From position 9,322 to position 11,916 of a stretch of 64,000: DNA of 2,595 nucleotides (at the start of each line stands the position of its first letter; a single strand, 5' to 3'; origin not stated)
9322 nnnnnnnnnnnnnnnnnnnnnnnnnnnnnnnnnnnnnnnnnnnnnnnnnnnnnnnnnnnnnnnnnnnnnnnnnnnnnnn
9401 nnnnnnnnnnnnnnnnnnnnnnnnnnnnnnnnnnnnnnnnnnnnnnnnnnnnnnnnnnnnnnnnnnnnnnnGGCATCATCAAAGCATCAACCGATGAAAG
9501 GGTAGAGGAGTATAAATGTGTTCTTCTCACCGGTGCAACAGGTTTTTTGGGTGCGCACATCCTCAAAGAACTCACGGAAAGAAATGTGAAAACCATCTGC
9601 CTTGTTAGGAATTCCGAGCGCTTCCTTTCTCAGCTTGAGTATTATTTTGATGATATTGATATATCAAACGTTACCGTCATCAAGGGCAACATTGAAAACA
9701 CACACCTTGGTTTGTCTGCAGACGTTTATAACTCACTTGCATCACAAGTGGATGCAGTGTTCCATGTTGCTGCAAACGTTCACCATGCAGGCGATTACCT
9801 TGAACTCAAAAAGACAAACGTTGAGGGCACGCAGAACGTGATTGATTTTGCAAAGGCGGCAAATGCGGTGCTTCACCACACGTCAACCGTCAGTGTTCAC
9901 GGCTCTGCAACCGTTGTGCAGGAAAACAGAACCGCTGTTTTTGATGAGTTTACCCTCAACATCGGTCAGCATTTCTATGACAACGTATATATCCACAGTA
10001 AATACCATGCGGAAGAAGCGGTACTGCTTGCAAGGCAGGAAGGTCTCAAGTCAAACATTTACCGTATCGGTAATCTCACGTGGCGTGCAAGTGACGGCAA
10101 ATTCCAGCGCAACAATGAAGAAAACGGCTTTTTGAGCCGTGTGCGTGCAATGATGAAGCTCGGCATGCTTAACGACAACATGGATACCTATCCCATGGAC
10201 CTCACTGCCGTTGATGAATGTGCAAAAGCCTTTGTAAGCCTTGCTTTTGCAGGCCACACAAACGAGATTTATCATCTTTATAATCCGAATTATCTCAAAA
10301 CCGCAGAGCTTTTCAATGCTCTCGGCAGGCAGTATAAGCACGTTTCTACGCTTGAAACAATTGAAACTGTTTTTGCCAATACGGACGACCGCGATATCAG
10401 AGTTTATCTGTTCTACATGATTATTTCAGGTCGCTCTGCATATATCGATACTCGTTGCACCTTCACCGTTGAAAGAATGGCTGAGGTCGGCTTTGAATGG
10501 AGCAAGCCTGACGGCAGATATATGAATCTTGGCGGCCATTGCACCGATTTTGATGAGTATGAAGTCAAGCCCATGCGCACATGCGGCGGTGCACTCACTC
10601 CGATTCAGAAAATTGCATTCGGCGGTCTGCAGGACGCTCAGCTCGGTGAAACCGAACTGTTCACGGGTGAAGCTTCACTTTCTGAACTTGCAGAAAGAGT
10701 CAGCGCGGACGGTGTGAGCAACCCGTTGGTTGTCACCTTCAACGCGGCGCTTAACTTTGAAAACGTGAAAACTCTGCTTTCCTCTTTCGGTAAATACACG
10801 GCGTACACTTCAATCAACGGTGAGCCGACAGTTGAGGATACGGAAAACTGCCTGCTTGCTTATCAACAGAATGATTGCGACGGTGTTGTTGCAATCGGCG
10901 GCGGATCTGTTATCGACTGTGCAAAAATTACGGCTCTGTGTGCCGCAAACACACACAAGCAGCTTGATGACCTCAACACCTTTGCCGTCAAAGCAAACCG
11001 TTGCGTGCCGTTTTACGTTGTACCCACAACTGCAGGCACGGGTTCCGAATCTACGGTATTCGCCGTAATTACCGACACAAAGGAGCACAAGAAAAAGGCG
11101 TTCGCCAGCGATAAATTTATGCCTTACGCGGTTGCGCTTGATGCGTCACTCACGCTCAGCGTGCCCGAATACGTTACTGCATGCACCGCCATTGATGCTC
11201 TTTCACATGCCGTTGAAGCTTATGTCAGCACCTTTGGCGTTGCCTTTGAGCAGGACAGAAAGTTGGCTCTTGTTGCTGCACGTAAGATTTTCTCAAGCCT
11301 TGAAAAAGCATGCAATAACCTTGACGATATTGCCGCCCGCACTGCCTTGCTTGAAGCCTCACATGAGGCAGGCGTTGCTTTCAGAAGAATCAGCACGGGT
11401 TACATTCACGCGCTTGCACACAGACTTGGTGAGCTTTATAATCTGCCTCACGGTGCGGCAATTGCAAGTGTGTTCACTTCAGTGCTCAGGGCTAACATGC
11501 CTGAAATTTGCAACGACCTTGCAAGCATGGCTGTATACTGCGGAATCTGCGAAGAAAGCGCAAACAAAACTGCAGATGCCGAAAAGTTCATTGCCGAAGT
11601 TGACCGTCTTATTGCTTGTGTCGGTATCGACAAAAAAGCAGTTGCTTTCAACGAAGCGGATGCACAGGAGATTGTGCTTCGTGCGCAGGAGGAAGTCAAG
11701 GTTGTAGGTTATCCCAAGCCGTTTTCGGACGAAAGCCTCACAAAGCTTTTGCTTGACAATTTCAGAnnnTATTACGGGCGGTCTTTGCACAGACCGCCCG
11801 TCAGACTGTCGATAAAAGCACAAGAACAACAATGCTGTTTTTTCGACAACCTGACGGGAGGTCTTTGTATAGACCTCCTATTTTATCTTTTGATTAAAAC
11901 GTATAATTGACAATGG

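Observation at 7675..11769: Single 1364-aa A-T-R-FeADH fusion: a carboxylic-acid-reductase-like enzyme with its own alcohol dehydrogenase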

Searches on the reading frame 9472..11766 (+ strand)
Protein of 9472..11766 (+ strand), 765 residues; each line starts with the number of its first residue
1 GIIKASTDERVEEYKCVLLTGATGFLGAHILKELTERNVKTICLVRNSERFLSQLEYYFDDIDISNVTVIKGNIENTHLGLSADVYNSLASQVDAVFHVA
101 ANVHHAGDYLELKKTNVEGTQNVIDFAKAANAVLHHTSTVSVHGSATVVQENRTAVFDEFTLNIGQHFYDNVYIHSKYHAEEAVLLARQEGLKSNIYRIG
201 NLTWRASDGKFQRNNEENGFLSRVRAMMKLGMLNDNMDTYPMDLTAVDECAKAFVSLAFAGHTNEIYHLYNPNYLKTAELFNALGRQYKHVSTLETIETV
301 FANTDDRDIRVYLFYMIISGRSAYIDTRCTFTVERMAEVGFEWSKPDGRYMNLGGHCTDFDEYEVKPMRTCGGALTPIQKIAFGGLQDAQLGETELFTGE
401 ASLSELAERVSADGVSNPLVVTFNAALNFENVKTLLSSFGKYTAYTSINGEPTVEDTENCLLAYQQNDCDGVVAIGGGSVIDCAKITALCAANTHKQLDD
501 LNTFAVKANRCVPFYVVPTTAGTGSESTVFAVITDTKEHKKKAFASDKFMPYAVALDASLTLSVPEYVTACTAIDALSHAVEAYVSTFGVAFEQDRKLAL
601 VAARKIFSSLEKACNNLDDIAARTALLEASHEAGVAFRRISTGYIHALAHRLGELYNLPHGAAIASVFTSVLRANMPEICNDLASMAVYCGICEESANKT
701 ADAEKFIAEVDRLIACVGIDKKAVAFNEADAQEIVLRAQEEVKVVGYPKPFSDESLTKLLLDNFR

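Call 56: search_protein_representatives(protein=window:9472-11766:+)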
Query: 765 residues. Proteins with E-value up to 0.001 (for the whole library): 28645; up to 1e-10: 16670; up to 1e-30: 1969. The best 150 are listed.
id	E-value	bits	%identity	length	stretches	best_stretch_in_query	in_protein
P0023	2.7e-277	938.1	55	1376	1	4-765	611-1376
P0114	2.1e-221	753.4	49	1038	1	13-760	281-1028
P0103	6.5e-163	560.1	63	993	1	5-391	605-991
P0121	7.3e-116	404.5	55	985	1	13-351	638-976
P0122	4.7e-112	391.9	52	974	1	9-352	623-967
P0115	9.4e-107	374.4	45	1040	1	12-436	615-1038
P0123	5.5e-104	365.3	50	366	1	399-759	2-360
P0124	3.3e-103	362.7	42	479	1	284-760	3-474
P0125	8.4e-103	361.4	52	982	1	14-351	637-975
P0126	3.9e-97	342.6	49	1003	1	16-357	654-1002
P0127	3.1e-89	316.5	47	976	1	15-351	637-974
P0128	8.5e-82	291.9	45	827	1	9-351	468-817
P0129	5.5e-80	285.9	43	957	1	16-350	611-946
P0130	4.8e-77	276.2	43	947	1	13-353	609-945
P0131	1.8e-74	267.7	42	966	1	2-351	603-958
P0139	4.2e-67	243.4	41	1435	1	13-352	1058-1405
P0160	1.1e-57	212.2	26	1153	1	16-759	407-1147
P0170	7.6e-56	206.1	28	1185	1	15-700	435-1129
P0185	2.3e-54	201.2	46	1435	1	16-285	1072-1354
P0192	8.4e-54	199.4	27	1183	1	16-704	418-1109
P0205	2.3e-52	194.6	37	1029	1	393-696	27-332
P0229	3.4e-51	190.8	42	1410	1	8-300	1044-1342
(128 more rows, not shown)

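Call 57: search_protein_families(library=pfam, proteins=[P0160, P0170, P0192, P0123, P0139, P0205], max_evalue=0.00001)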
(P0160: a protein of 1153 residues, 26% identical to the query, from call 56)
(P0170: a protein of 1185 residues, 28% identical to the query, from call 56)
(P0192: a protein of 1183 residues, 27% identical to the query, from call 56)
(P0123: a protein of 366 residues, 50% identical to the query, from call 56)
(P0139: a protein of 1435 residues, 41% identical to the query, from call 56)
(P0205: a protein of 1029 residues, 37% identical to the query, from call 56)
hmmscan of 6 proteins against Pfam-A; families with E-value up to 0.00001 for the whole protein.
P0160 (1153 aa): 5 families
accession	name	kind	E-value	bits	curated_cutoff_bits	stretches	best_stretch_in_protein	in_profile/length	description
PF07993.18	NAD_binding_4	-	1.1e-35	123.5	20.1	1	410-643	1-256/258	Male sterility protein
PF01370.27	Epimerase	-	1.2e-13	51.5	20.9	1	408-591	1-170/240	NAD dependent epimerase/dehydratase family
PF00465.25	Fe-ADH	-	1.4e-09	38.2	31.3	1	790-952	3-168/168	Iron-containing alcohol dehydrogenase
PF01073.25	3Beta_HSD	-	3.3e-09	36.6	22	1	410-580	2-162/280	3-beta hydroxysteroid dehydrogenase/isomerase family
PF16363.11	GDP_Man_Dehyd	-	5.4e-07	29.8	27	1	409-522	1-117/332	GDP-mannose 4,6 dehydratase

P0170 (1185 aa): 3 families
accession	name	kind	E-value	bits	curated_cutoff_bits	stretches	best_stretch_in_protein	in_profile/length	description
PF07993.18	NAD_binding_4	-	5.5e-16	58.9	20.1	1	439-672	1-256/258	Male sterility protein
PF00465.25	Fe-ADH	-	3.5e-09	36.9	31.3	1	825-984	8-168/168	Iron-containing alcohol dehydrogenase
PF01370.27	Epimerase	-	6.2e-07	29.5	20.9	1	437-555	1-111/240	NAD dependent epimerase/dehydratase family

P0192 (1183 aa): 2 families
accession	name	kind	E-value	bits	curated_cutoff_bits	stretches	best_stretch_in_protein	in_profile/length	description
PF07993.18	NAD_binding_4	-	2.4e-20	73.2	20.1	1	421-654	1-256/258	Male sterility protein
PF00465.25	Fe-ADH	-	3.4e-08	33.7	31.3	1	807-929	8-131/168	Iron-containing alcohol dehydrogenase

P0123 (366 aa): 2 families
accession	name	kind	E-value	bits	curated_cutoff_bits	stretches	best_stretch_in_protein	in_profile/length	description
PF25137.1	ADH_Fe_C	-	1.5e-38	132.9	27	1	171-363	1-192/194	Fe-containing alcohol dehydrogenase family, C-terminal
PF00465.25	Fe-ADH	-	2.6e-31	108.9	31.3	1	2-159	7-167/168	Iron-containing alcohol dehydrogenase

P0139 (1435 aa): 8 families
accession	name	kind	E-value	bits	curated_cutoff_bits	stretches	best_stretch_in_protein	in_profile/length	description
PF00501.34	AMP-binding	-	1.3e-75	255.1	29.9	1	461-807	1-384/384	AMP-binding enzyme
PF00668.25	Condensation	-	4e-72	243.8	30.6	1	7-441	8-456/456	Condensation domain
PF07993.18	NAD_binding_4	-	2.8e-43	148.4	20.1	1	1064-1304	1-258/258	Male sterility protein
PF01370.27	Epimerase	-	3.9e-18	66.2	20.9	1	1062-1321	1-238/240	NAD dependent epimerase/dehydratase family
PF02719.21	Polysacc_synt_2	-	1.4e-08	34.7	20.2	1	1062-1182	1-120/293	Polysaccharide biosynthesis protein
PF01073.25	3Beta_HSD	-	2.9e-08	33.5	22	1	1064-1239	2-162/280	3-beta hydroxysteroid dehydrogenase/isomerase family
PF16363.11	GDP_Man_Dehyd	-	4.3e-08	33.4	27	1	1064-1341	2-269/332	GDP-mannose 4,6 dehydratase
PF04321.23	RmlD_sub_bind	-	8.6e-06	25.5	27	0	1061-1327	2-220/287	RmlD substrate binding domain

P0205 (1029 aa): 5 families
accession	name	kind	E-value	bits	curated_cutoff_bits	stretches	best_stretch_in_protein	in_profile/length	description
PF01314.23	AFOR_C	-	2e-94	317.3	27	1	646-1028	3-369/385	Aldehyde ferredoxin oxidoreductase, domains 2 & 3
PF02730.20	AFOR_N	-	1e-60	205.3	29.8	1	421-613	1-198/199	Aldehyde ferredoxin oxidoreductase, N-terminal domain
PF00465.25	Fe-ADH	-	1.8e-45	155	31.3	1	31-196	5-168/168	Iron-containing alcohol dehydrogenase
PF25137.1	ADH_Fe_C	-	5e-43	147.5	27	1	207-397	1-192/194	Fe-containing alcohol dehydrogenase family, C-terminal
PF13685.12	Fe-ADH_2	-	3.5e-08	34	28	1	34-129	4-97/149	Iron-containing alcohol dehydrogenase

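Call 62: find_encoding_contigs(protein=P0123, flank=8000, max_places=3)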
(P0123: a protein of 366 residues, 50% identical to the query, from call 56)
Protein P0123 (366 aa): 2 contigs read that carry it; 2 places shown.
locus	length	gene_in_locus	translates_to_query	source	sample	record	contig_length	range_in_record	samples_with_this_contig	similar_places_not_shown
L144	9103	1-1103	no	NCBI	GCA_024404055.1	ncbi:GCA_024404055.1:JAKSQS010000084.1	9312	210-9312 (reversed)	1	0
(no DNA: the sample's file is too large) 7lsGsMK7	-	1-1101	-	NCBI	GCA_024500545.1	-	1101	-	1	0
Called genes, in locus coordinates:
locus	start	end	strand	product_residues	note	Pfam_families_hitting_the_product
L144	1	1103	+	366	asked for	PF00465:Fe-ADH, PF13685:Fe-ADH_2 (faint), PF25137:ADH_Fe_C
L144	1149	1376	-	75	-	-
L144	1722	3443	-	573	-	PF00501:AMP-binding, PF13193:AMP-binding_C (weak)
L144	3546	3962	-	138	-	PF13470:PIN_3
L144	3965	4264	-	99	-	PF04221:RelB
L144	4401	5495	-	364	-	-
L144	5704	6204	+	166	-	PF01613:Flavin_Reduct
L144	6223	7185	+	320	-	PF00882:Zn_dep_PLPC (weak)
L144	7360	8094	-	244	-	PF00106:adh_short, PF01370:Epimerase (weak), PF08659:KR, PF13561:adh_short_C2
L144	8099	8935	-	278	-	PF00106:adh_short, PF08659:KR (weak), PF01370:Epimerase (faint), PF13561:adh_short_C2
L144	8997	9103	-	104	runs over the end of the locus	?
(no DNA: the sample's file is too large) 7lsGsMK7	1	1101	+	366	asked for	PF00465:Fe-ADH, PF13685:Fe-ADH_2 (faint), PF25137:ADH_Fe_C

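Call 63: find_encoding_contigs(protein=P0160, flank=8000, max_places=2)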
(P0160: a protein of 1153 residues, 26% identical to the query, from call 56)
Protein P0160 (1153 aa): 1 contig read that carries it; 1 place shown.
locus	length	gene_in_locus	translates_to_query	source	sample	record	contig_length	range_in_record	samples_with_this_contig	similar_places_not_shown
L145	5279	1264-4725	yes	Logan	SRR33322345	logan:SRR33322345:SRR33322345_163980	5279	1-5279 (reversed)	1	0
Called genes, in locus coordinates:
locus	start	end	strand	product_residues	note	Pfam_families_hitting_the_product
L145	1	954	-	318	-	?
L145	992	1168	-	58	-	-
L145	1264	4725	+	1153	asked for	PF01073:3Beta_HSD, PF01370:Epimerase, PF07993:NAD_binding_4, PF16363:GDP_Man_Dehyd (weak), PF00465:Fe-ADH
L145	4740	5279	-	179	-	?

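Call 87: predict_structure(alignment_id=A3)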
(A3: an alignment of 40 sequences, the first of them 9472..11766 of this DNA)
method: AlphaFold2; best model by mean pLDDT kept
length: 765 residues; sequences in the alignment: 40
mean_pLDDT: 90.6   pTM: 0.87
mean pLDDT of the five models: 90.6, 90.4, 89.4, 88.8, 88.4
residues with pLDDT >= 90: 552; 70-90: 184; 50-70: 27; < 50: 2
segments of 3 or more residues with pLDDT < 50: none
pLDDT, mean of each block of 10 residues (from residue 1): 56 91 94 95 95 92 93 95 96 96 66 89 97 90 61 81 76 83 93 93 93 85 93 85 92 96 92 92 93 95 94 83 79 95 94 90 92 88 87 91 96 97 94 94 92 92 97 95 96 87 83 95 84 83 87 95 92 95 93 93 97 95 96 92 90 89 96 96 97 95 98 96 90 93 90 97 92
secondary structure, 60 per line:
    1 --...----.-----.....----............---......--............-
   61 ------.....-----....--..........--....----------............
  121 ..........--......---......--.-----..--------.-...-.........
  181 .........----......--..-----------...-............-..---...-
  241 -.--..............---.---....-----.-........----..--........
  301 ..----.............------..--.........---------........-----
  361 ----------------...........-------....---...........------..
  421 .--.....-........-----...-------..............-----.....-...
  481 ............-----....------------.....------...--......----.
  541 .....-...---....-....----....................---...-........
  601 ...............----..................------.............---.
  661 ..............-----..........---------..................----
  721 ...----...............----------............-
elements in order (helices of 4 or more, strands of 3 or more residues): E16-20 H25-36 E40-45 H48-59 E67-71 H77-80 H83-92 E95-98 H109-130 E133-138 H142-147 H172-189 E194-199 H219-230 H247-258 E266-269 H277-284 H293-302 H307-319 H330-338 H348-355 H377-387 E395-398 H402-412 E419-421 H424-428 H430-437 E443-445 H454-466 E472-476 H478-492 H498-501 E514-518 E530-535 E540-545 E553-556 H558-561 H566-585 H593-615 H620-637 H644-656 H660-674 H680-689 H699-716 H728-742 H753-764
